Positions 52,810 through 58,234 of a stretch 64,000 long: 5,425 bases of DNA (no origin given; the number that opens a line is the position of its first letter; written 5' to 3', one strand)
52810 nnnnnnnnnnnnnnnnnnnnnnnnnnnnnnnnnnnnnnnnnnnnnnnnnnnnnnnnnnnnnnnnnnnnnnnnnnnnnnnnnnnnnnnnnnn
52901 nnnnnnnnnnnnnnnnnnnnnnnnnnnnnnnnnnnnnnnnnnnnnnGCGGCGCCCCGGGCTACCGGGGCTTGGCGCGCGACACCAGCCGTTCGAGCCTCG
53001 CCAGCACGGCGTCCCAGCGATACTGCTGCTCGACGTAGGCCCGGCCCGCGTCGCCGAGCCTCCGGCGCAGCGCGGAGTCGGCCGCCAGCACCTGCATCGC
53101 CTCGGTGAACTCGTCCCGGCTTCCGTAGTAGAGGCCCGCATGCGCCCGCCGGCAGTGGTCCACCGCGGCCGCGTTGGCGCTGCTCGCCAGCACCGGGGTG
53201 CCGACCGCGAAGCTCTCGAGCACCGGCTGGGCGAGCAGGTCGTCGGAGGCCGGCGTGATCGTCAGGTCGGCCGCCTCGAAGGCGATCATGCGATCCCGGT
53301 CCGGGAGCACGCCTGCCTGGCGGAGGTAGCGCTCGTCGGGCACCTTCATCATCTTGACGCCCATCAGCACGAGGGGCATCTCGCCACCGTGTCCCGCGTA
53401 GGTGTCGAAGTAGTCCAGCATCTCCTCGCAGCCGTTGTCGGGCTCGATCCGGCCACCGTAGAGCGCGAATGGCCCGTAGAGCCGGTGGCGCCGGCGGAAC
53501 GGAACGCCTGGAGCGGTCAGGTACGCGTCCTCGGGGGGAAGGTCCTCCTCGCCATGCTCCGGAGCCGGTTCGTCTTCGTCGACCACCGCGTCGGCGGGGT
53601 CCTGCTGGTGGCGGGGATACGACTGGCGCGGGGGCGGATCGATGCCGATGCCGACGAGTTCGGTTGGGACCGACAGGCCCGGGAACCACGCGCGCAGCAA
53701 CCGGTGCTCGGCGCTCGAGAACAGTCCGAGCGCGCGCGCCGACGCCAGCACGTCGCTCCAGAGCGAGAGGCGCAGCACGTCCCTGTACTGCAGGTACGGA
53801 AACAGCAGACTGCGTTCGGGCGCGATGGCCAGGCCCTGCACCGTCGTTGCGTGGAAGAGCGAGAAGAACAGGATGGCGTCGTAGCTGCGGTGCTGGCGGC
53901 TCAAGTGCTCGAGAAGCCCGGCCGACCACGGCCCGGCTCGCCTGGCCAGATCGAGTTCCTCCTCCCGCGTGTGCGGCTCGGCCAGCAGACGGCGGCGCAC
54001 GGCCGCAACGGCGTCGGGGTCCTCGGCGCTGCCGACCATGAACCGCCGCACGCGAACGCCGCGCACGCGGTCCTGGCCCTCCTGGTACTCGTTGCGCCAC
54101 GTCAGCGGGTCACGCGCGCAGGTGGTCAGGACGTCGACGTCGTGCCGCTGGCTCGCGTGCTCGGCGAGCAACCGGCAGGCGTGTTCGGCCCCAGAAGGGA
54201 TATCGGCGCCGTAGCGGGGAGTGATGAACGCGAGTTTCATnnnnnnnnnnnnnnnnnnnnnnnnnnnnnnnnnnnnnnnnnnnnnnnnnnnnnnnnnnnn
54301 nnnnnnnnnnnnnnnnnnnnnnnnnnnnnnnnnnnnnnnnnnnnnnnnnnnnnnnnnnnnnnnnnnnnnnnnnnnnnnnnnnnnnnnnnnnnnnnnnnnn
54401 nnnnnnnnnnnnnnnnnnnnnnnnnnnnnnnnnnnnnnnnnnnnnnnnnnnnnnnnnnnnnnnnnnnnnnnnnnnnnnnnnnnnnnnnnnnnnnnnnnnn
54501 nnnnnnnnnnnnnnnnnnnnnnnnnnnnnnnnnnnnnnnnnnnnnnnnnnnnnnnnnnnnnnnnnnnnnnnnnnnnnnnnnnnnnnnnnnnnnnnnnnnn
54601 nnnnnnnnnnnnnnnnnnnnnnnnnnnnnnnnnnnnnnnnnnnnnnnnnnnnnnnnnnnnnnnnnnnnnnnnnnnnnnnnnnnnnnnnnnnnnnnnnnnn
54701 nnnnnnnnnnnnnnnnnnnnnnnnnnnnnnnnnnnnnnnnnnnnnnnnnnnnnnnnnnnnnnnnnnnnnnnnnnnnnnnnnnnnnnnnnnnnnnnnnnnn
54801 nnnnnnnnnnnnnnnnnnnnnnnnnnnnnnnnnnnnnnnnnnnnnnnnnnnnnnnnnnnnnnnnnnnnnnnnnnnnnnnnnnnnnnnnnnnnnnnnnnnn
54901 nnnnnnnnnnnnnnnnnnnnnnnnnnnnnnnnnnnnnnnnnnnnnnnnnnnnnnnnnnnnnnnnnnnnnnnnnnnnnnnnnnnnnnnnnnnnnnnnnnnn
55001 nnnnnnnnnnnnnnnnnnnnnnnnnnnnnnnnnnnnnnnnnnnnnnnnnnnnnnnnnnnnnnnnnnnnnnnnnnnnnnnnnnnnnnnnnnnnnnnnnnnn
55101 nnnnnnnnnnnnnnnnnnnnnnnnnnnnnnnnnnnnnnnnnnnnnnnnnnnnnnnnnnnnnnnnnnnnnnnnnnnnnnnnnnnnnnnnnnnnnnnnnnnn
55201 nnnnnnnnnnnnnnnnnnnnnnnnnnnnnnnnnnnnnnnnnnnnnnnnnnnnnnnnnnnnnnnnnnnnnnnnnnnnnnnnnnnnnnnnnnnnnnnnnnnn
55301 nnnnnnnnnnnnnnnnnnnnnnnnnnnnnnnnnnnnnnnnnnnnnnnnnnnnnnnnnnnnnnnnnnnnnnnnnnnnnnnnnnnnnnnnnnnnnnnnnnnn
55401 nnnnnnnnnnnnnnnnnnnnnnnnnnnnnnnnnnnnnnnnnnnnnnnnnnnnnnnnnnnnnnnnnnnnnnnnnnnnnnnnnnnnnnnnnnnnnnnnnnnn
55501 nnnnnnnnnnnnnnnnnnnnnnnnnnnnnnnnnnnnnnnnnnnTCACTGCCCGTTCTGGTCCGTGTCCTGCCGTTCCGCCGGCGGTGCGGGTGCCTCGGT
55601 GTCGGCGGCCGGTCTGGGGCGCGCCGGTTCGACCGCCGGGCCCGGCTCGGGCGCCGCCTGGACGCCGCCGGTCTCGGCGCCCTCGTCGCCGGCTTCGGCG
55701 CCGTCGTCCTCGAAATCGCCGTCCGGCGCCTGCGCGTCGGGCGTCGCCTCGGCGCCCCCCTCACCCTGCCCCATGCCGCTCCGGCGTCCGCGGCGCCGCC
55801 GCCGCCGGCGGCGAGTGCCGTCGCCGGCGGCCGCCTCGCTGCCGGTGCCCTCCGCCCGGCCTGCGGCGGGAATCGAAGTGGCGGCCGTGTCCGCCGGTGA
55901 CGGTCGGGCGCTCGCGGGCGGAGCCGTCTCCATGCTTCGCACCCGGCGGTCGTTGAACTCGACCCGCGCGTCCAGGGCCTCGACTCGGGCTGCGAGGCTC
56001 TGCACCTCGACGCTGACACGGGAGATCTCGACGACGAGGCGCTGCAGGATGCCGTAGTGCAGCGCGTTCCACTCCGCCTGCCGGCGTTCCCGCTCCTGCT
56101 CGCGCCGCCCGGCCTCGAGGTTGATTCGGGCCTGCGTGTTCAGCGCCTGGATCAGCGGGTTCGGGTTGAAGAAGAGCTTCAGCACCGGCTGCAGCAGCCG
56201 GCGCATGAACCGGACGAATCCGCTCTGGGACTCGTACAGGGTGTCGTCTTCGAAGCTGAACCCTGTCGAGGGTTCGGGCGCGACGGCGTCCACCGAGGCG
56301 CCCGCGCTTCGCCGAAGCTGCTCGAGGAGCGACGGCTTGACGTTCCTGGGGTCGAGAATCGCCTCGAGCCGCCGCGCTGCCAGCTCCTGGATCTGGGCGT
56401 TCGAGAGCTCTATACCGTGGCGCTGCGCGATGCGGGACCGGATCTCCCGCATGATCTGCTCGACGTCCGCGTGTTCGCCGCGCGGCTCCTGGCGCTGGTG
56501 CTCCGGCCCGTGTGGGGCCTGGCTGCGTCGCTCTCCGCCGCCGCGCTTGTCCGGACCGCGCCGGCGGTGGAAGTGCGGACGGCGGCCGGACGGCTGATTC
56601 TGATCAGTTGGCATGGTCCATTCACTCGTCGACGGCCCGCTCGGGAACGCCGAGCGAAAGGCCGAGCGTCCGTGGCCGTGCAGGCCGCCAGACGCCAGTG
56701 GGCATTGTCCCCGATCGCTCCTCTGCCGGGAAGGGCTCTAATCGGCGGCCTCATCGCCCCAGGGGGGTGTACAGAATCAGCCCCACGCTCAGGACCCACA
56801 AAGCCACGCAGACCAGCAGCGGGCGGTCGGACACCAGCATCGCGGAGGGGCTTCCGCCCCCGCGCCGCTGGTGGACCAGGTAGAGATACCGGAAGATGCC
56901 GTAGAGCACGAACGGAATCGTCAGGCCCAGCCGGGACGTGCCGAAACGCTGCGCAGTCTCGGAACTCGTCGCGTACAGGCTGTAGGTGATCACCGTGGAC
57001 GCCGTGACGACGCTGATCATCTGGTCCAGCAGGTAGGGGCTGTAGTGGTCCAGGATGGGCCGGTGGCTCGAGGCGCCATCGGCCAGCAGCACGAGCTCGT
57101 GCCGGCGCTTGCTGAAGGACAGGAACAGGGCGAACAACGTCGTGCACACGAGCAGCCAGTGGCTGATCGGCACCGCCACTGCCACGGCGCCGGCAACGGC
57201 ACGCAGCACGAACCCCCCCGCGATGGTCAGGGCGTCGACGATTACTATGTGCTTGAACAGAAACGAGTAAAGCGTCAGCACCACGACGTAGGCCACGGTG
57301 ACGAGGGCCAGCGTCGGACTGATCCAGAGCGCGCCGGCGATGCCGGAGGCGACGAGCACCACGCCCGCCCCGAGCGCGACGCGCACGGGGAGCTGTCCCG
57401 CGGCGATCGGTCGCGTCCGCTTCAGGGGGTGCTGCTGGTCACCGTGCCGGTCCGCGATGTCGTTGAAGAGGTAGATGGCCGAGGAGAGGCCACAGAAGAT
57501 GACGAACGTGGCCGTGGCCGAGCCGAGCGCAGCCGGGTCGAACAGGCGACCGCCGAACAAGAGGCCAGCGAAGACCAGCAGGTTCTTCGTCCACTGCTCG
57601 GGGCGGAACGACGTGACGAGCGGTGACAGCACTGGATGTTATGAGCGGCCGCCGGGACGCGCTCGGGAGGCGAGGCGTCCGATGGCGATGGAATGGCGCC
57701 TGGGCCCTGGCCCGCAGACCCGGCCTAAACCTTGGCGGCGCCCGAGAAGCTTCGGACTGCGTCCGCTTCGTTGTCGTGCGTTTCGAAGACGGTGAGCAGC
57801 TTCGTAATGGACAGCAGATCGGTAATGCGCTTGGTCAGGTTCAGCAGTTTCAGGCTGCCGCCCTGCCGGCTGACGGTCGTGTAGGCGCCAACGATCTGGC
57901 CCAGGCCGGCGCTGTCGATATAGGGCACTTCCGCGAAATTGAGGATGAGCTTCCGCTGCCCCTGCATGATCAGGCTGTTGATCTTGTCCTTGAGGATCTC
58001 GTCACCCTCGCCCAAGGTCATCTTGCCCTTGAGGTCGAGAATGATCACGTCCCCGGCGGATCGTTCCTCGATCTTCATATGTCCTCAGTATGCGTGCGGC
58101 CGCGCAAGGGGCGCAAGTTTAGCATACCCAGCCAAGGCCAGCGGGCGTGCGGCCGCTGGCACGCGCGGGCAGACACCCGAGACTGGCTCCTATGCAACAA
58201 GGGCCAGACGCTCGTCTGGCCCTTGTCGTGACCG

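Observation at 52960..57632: Envelope-glycan cluster: UbiA-type polyprenyl-phosphate phosphoribosyltransferase homologue, coiled-coil protein and two tandem paralogous GT4s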

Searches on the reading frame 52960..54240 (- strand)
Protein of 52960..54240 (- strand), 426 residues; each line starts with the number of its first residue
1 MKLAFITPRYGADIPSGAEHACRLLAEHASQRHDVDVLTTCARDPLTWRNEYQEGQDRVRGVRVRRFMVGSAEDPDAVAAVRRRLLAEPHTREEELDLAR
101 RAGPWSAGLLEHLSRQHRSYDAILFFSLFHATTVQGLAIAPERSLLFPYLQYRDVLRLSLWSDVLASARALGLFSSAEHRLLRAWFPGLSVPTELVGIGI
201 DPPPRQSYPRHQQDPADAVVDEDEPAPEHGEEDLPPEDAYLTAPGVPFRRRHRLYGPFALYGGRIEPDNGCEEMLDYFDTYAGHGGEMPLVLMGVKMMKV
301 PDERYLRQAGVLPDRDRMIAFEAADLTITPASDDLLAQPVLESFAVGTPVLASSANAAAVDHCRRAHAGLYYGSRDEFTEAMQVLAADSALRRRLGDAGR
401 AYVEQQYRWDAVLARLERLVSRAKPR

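Call 3: search_protein_families(library=ncbifam, proteins=[window:52960-54240:-], max_evalue=0.01)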
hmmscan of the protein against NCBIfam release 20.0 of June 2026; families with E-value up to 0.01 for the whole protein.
window:52960-54240:- (426 aa): 12 families
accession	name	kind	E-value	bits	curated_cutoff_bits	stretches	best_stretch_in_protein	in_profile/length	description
NF038229.1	Glyco4_Geo_Pelo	equivalog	1.5e-11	43.9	400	1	310-421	224-334/338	GPMC system family 4 glycosyltransferase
TIGR03087.1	stp1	hypoth_equivalog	3.3e-10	39.7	316.65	1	340-421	315-395/397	TIGR03087 family PEP-CTERM/XrtA system glycosyltransferase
NF038295.1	EPS_HpsP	equivalog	4.3e-07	29.3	550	1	317-414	281-378/388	hormogonium polysaccharide biosynthesis glycosyltransferase HpsP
NF053787.1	GlcN_PG_synth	equivalog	4.6e-07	29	480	1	262-417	203-353/361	N-acetylglucosaminyl phosphatidylglycerol synthase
TIGR03088.1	stp2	hypoth_equivalog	1e-06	28.1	409.05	1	321-419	270-369/374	TIGR03088 family PEP-CTERM/XrtA system glycosyltransferase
TIGR03449.1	mycothiol_MshA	equivalog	1.3e-05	24.3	462.5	1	316-423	296-403/406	D-inositol-3-phosphate glycosyltransferase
NF007640.0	PRK10307.1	subfamily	2e-05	23.7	276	1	332-421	315-405/411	WcaI family glycosyltransferase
NF046085.1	XrtY_assoc_Gly1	equivalog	5.4e-05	22.2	400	1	282-413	243-374/387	XrtY-associated glycosyltransferase XYAG1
NF012028.0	PRK15484.1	subfamily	6.7e-05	22.1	618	1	260-420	197-375/380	lipopolysaccharide N-acetylglucosaminyltransferase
NF041876.1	EPS_EpsE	equivalog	0.00033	20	400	1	319-409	291-382/389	exopolysaccharide biosynthesis GT4 family glycosyltransferase EpsE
TIGR02149.1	glgA_Coryne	subfamily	0.00033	19.9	302.4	1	324-415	284-382/391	glycogen synthase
TIGR04047.1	MSMEG_0565_glyc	hypoth_equivalog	0.0018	17.4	259.85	1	306-412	259-363/373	MSMEG_0565 family glycosyltransferase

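Call 4: search_protein_families(library=pfam, proteins=[window:52960-54240:-], max_evalue=0.01)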
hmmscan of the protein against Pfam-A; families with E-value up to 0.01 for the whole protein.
window:52960-54240:- (426 aa): 3 families
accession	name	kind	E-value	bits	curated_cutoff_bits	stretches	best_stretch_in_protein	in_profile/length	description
PF13524.12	Glyco_trans_1_2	-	5.1e-07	30.2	25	1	312-417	35-143/144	Glycosyl transferase-like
PF00534.26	Glycos_transf_1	-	2.1e-06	27.8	26.4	1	257-400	16-170/172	Glycosyl transferases group 1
PF13692.12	Glyco_trans_1_4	-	0.0009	20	27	1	307-388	62-142/142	Glycosyl transferases group 1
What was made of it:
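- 52960..54240 (-): GT4 family glycosyltransferase B (GTB), 426 aa. Its ATG start overlaps the GTA stop (ATGA). Old paralogue of GTA. Pfam Glycos_transf_1 27.8 bits and Glyco_trans_1_2 30.2 bits (call 4).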

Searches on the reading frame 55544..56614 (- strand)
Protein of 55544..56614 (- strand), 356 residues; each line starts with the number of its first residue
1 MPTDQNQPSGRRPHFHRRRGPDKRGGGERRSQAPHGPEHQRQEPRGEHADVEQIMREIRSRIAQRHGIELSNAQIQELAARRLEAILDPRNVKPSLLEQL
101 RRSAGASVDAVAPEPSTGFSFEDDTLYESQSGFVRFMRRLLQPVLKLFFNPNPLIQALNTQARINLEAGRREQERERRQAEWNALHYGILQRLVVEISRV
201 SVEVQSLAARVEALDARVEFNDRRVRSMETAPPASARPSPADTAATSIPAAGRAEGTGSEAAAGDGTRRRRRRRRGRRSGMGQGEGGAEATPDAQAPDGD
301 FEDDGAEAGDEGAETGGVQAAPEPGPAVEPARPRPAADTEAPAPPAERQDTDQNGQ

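Call 3: search_protein_families(library=ncbifam, proteins=[window:55544-56614:-], max_evalue=0.01)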
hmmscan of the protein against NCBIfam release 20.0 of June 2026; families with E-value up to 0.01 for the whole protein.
window:55544-56614:- (356 aa): 1 family
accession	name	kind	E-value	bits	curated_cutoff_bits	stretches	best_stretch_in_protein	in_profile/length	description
TIGR03007.1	pepcterm_ChnLen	equivalog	0.0007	17.9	278.85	1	165-228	286-350/498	XrtA system polysaccharide chain length determinant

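Call 4: search_protein_families(library=pfam, proteins=[window:55544-56614:-], max_evalue=0.01)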
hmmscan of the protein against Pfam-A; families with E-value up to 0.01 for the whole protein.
window:55544-56614:- (356 aa): 1 family
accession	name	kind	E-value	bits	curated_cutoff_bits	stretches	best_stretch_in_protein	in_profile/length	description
PF10090.15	HPTransfase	-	0.0025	18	22.9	1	44-114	48-121/123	Histidine phosphotransferase C-terminal domain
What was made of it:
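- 55544..56614 (-): Coiled-coil protein (CC), 356 aa. It has a basic N-terminal peptide, a conserved helical core (about residues 50-230) ending in a 78-residue helix, and a disordered Arg-rich/acidic tail. It has no catalytic domain. No significant Pfam or NCBIfam family (calls 3, 4).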

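Call 30: find_homologous_proteins(query=window:55544-56614:-, max_evalue=0.001)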
Query window:55544-56614:- (356 aa): 2001 proteins with E <= 0.001 among 8000 candidates; the best 120 are listed.
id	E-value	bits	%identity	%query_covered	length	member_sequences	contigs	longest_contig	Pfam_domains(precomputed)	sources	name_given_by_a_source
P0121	6.1e-223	758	100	100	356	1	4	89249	-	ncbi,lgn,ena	-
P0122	8.3e-151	520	72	100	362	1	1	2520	-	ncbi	-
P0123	1.4e-146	507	69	100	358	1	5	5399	-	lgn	-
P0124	2.0e-146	506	71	100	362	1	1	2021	-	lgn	-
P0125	1.4e-144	500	78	83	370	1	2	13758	-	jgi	jgi:hypothetical protein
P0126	5.5e-97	343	54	88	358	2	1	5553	-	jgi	jgi:hypothetical protein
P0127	8.8e-97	343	63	63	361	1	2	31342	-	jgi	jgi:hypothetical protein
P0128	1.4e-96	342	66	67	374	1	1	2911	-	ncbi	-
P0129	3.1e-96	341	59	74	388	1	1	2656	-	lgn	-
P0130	3.1e-96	341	56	67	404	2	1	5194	-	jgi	jgi:hypothetical protein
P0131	5.4e-96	340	61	67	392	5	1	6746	-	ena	-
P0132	5.6e-96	340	61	71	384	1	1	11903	-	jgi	jgi:hypothetical protein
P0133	1.0e-95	339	64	65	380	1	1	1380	-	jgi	jgi:hypothetical protein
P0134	1.4e-95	339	70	63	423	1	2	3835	-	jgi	jgi:hypothetical protein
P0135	1.6e-95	339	61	67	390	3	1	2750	-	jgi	-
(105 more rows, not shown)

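Call 43: predict_structure(alignment_id=A2)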
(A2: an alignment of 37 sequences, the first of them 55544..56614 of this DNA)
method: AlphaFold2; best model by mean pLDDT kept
length: 356 residues; sequences in the alignment: 37
mean_pLDDT: 63.6   pTM: 0.28
mean pLDDT of the five models: 63.6, 61.8, 61.5, 60.6, 59.6
residues with pLDDT >= 90: 68; 70-90: 68; 50-70: 91; < 50: 129
segments of 3 or more residues with pLDDT < 50: 1-7, 25-33, 35-43, 106-111, 118-120, 235-237, 243-245, 249-252, 254-268, 279-296, 298-302, 304-310, 312-321, 336-340, 347-356
pLDDT, mean of each block of 10 residues (from residue 1): 42 53 49 41 49 78 73 76 68 67 54 46 56 83 84 89 93 93 97 98 97 96 87 52 49 44 45 55 40 41 46 45 52 49 53 44
secondary structure, 60 per line:
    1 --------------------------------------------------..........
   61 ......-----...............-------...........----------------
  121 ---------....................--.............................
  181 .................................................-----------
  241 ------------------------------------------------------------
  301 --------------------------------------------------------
elements in order: H51-66 H72-86 H94-104 H130-149 H152-229
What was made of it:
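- On Coiled-coil-organised polymerase/terminator complex of ABC-transporter-dependent polysaccharide assembly: AF2 helix 152-229 at pLDDT above 90 (call 43).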

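Call 50: search_solved_structures(query=A2, max_evalue=1)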
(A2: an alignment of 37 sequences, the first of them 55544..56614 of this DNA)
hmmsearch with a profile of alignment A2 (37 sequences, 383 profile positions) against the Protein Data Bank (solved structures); distinct sequences matched with E-value up to 1: 7.
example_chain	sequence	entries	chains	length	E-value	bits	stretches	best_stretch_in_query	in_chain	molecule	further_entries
5n5y_R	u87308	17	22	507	0.035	16.8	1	241-350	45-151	RNA polymerase I-specific transcription initiation factor RRN11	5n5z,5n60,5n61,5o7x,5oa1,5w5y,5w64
6q22_A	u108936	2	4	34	0.17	14.5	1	201-228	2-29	Coiled-coil Trimer with Glu:Aminobutyric acid:Lys Triad | peptide with Glu:Ala:Lys triad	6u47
7pb8_Q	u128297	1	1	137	0.19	14.4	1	169-235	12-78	Centromere protein Q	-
6v50_A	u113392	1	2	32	0.37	13.4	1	201-228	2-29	Coiled-coil Trimer with Glu:Ser:Lys Triad with K7A mutation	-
28op_Q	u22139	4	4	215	0.38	13.3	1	168-235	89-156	Centromere protein Q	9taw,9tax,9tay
6ovv_A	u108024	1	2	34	0.96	12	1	201-228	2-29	Coiled-coil Trimer with Glu:4-pyridinylalanine:Lys Triad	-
8as5_A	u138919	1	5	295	0.96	12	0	280-368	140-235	Nucleophosmin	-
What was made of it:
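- Tried and rejected: A PDB profile search returns only generic coiled coils (call 50).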

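Call 68: find_encoding_contigs(protein=P0121, flank=10000, max_places=3)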
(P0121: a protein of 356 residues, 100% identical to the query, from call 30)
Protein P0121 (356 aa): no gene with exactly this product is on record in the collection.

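Call 69: fold_search(model_id=the predicted structure, library=pdb)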
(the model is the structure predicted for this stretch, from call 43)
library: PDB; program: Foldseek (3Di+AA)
matches with E <= 10: 12; with E <= 0.001: 0
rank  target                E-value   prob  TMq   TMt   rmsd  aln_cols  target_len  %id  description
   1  7b2b_MODEL_1_A        6.1e+00  0.05  0.06  0.18   8.7        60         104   15  Solution structure of a non-covalent extended docking domain complex of the Pax NRPS: PaxA T1-CDD/PaxB NDD (released 2021-06-16)
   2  5ipl_F                6.5e+00  0.04  0.07  0.09  14.8       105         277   15  SigmaS-transcription initiation complex with 4-nt nascent RNA (released 2016-03-30)
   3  9e86_F                6.9e+00  0.04  0.06  0.08  14.3        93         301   18  De Novo Mycobacterium tuberculosis transcription initiation promoter complex with 5-mer RNA and open Beta' clamp (RNA  (released 2025-10-01)
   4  7viv_A                7.9e+00  0.11  0.08  0.35   6.6        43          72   19  Crystal structure of the I73R from African Swine Fever Virus (released 2022-09-07)
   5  7x74_F                7.9e+00  0.02  0.07  0.08  15.2        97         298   18  Cryo-EM structure of Streptomyces coelicolor transcription initial complex with two Zur dimers. (released 2022-08-03)
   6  8r6r_F                8.5e+00  0.03  0.07  0.08  15.5       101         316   17  Mycobacterium smegnatis RNA polymerase RP2-like transcription initiation complex with SigmaA, RbpA and open promoter D (released 2024-10-02)
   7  9uxh_F                9.0e+00  0.03  0.09  0.06  19.9       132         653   20  type II Lamassu, LmuACB with DNA (released 2026-03-25)
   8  5uh5_F                9.0e+00  0.02  0.07  0.07  15.5       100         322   19  Crystal structure of Mycobacterium tuberculosis transcription initiation complex containing 3 nt of RNA (released 2017-04-12)
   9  6m10_A                9.7e+00  0.03  0.09  0.24   8.9        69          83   16  Crystal structure of PA4853 (Fis) from Pseudomonas aeruginosa (released 2020-05-13)
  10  4ndy_I                9.7e+00  0.03  0.09  0.25  23.5       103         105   16  Human MHF1-MHF2 DNA complex (released 2014-01-22)
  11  6edt_F                9.7e+00  0.02  0.06  0.07  15.3        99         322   16  Mycobacterium tuberculosis RNAP open promoter complex with RbpA/CarD and AP3 promoter (released 2018-11-21)
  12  8x6g_H                9.7e+00  0.02  0.07  0.10  15.6        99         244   16  Cryo-EM structure of Staphylococcus aureus sigB-dependent RNAP-promoter open complex (released 2024-06-05)
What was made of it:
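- On Coiled-coil-organised polymerase/terminator complex of ABC-transporter-dependent polysaccharide assembly: No Pfam or NCBIfam domain and no PDB match (calls 3, 4, 50, 69).
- Tried and rejected: A Foldseek search of the AF2 model (pTM 0.28) gives no match better than E 6 (call 69).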

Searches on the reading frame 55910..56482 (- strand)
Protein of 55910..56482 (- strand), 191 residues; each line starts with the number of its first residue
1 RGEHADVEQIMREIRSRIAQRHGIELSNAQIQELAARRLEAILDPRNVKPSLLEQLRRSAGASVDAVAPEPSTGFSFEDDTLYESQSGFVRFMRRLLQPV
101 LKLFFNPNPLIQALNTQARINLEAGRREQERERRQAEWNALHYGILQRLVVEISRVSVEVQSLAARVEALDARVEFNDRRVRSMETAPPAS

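Call 51: search_protein_representatives(protein=window:55910-56482:-)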
Query: 191 residues. Proteins with E-value up to 0.001 (for the whole library): 642; up to 1e-10: 448; up to 1e-30: 158. The best 150 are listed.
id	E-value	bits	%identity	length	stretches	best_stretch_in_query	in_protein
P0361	2.3e-75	268.8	71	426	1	3-190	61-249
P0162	2.8e-74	265.3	69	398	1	5-190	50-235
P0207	1.5e-71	256.4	65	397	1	2-190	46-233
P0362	4.0e-71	255.0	69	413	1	3-186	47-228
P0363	1.6e-70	253.0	68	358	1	11-189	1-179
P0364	5.1e-70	251.4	68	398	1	5-187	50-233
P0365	1.9e-69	249.6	64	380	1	3-189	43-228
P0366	3.0e-69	248.9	64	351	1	4-188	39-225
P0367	4.3e-69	248.4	64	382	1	2-186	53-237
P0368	4.6e-68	245.0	65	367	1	1-188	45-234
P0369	6.2e-67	241.4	68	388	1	11-186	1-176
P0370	5.2e-66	238.3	63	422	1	2-188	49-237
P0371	6.3e-66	238.1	64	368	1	11-189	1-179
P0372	6.9e-66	238.0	61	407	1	2-190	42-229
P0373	3.5e-65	235.7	64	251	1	7-186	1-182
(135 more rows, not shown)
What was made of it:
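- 55544..56614 (-): The family has 642 representatives at E<=1e-3 (call 51).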

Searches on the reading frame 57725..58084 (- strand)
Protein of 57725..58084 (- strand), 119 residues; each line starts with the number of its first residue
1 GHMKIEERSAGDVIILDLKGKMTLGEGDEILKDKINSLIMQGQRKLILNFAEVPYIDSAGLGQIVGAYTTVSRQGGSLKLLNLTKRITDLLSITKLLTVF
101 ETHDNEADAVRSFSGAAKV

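Call 8: search_protein_families(library=pfam, proteins=[window:57725-58084:-], max_evalue=0.001)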
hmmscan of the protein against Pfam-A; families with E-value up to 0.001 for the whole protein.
window:57725-58084:- (119 aa): 2 families
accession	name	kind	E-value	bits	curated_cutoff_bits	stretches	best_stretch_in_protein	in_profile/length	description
PF01740.26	STAS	-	2.7e-16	59.7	22.6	1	8-109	5-106/106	STAS domain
PF13466.11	STAS_2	-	8.9e-07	29.4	29.2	1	16-93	1-76/80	STAS domain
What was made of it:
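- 57725..58078 (-): STAS-domain anti-sigma-factor antagonist, 92 nt upstream of PPPRS (syntenic neighbour; functional link not shown). Pfam STAS 59.7 bits (call 8).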

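Call 52: search_protein_families(library=ncbifam, proteins=[window:57725-58078:-], max_evalue=0.00001)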
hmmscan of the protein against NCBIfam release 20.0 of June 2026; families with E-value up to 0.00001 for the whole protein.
window:57725-58078:- (117 aa): 2 families
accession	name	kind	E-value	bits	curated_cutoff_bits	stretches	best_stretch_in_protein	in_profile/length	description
TIGR00377.1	ant_ant_sig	superfamily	3.9e-18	65.3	53.45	1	1-103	3-105/108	anti-sigma factor antagonist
TIGR02886.1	spore_II_AA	equivalog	2.7e-15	56.3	114.75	1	6-107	4-105/106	anti-sigma F factor antagonist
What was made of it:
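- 57725..58078 (-): TIGR00377 65.3 bits (call 52).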
